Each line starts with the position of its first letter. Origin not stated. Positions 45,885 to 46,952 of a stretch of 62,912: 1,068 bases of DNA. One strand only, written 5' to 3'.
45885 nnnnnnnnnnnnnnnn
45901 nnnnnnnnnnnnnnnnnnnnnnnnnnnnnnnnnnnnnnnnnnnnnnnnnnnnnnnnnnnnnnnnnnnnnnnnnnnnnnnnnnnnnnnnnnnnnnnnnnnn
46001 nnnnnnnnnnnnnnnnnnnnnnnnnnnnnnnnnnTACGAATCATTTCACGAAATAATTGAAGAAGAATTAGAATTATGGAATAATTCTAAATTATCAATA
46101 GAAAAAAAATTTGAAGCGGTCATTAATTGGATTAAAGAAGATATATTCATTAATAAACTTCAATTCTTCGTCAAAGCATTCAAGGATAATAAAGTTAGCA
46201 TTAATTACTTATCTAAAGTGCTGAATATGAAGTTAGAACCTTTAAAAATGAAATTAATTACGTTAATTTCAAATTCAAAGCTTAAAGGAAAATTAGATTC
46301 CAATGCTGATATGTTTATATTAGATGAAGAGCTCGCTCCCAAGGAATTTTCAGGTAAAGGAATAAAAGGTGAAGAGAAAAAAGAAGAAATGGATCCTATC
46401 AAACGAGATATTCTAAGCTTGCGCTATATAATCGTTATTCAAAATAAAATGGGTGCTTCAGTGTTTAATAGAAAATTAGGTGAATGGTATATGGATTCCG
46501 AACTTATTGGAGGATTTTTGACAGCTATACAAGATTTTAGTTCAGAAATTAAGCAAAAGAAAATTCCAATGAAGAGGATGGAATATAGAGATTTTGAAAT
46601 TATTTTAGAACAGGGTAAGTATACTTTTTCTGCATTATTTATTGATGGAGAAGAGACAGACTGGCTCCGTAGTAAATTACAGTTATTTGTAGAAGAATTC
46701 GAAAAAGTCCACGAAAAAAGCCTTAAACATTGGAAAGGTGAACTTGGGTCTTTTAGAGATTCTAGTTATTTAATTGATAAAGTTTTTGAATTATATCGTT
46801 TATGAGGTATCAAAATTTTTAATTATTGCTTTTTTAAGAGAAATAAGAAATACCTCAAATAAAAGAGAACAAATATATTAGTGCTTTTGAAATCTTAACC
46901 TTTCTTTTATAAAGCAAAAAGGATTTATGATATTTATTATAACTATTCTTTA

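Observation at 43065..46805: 1246-aa chimera: prenyltransferase-type alpha-alpha toroid + winged helices + ~650-aa coiled coil + longin/roadblock-like domain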

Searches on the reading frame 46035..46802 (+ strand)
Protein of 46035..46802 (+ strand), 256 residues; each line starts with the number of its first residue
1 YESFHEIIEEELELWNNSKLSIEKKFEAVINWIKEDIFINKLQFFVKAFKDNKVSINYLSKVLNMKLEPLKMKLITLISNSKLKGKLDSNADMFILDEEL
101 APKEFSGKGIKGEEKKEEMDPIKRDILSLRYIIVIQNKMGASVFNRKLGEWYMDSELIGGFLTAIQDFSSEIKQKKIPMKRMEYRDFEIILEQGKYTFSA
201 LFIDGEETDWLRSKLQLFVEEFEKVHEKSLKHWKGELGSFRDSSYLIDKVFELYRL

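Call 27: predict_structure(alignment_id=A2)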
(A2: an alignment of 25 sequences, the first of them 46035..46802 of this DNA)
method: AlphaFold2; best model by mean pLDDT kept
length: 256 residues; sequences in the alignment: 25
mean_pLDDT: 64.5   pTM: 0.37
mean pLDDT of the five models: 64.5, 61.8, 57.3, 52.6, 51.5
residues with pLDDT >= 90: 24; 70-90: 102; 50-70: 39; < 50: 91
segments of 3 or more residues with pLDDT < 50: 102-181, 183-185, 235-238, 253-256
pLDDT, mean of each block of 10 residues (from residue 1): 80 84 76 81 85 91 90 90 85 81 40 35 44 40 42 43 41 40 51 67 68 81 78 53 63 40
secondary structure, 60 per line:
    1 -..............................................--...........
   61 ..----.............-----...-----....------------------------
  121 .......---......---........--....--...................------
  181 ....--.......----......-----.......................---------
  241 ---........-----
elements in order: H2-47 E53-55 H56-62 H67-79 E85-87 E93-96 H121-127 E131-136 E140-147 E150-153 H156-174 E181-184 E187-193 E198-203 H209-231 H244-251

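Call 34: fold_search(model_id=the predicted structure, library=pdb)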
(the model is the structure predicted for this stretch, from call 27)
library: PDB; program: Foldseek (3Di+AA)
matches with E <= 10: 1222; with E <= 0.001: 0
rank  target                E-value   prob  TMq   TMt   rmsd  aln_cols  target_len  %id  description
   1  4p6z_S                3.9e-03  1.00  0.29  0.45   8.8       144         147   11  Crystal structure of the human BST2 cytoplasmic domain and the HIV-1 Vpu cytoplasmic domain bound to the clathrin adap (released 2014-05-21)
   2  6uri_S                4.3e-03  0.99  0.26  0.42  10.1       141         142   15  HIV-1 Nef in complex with the CD4 cytoplasmic domain and the AP2 clathrin adaptor complex (released 2020-07-29)
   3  2vgl_S                4.9e-03  0.97  0.23  0.35  10.1       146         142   13  AP2 CLATHRIN ADAPTOR CORE (released 2007-12-25)
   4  6owt_S                7.3e-03  0.97  0.24  0.38   9.9       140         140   16  Structure of SIVsmm Nef and SMM tetherin bound to the clathrin adaptor AP-2 complex (released 2019-09-25)
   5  9u9i_S                9.2e-03  0.97  0.25  0.41  10.6       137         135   12  M4-CTD-undocked AP-4 core in apo form (released 2026-03-04)
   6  1w63_Q                9.2e-03  0.96  0.24  0.36  10.1       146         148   11  AP1 clathrin adaptor core (released 2004-09-21)
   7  6owo_S                1.1e-02  0.99  0.28  0.46   8.8       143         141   11  CRYO-EM STRUCTURE OF PHOSPHORYLATED AP-2 CORE BOUND TO NECAP (released 2019-09-11)
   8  1ifq_B                1.4e-02  1.00  0.32  0.57   5.4       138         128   15  Sec22b N-terminal domain (released 2001-05-02)
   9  9l0d_A                1.5e-02  1.00  0.28  0.18   4.9       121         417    6  Cryo-EM structure of the human MON1A/CCZ1/C18orf8 complex (released 2025-03-19)
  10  1ifq_A                1.5e-02  1.00  0.31  0.56   5.5       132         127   14  Sec22b N-terminal domain (released 2001-05-02)
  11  4hmy_S                1.8e-02  0.99  0.27  0.43   3.9       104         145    9  Structural basis for recruitment and activation of the AP-1 clathrin adaptor complex by Arf1 (released 2013-03-06)
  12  8d9w_e                1.9e-02  0.97  0.26  0.45   6.4       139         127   11  beta-Arf1 homodimeric interface within AP-1, Arf1, Nef, MHC-I lattice on narrow tubes (released 2023-07-05)
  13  9lol_B                2.9e-02  0.98  0.28  0.19   5.8       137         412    6  Cryo-EM structure of human MON1A-CCZ1-RAB7A (released 2025-12-03)
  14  7tb5                  3.1e-02  0.66  0.24  0.23  14.3       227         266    9  Structure of P. aeruginosa PA17 CapW (released 2022-01-19)
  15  2j3w_C                3.3e-02  0.99  0.32  0.53   4.4       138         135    8  The crystal structure of the bet3-trs31-sedlin complex. (released 2006-11-27)
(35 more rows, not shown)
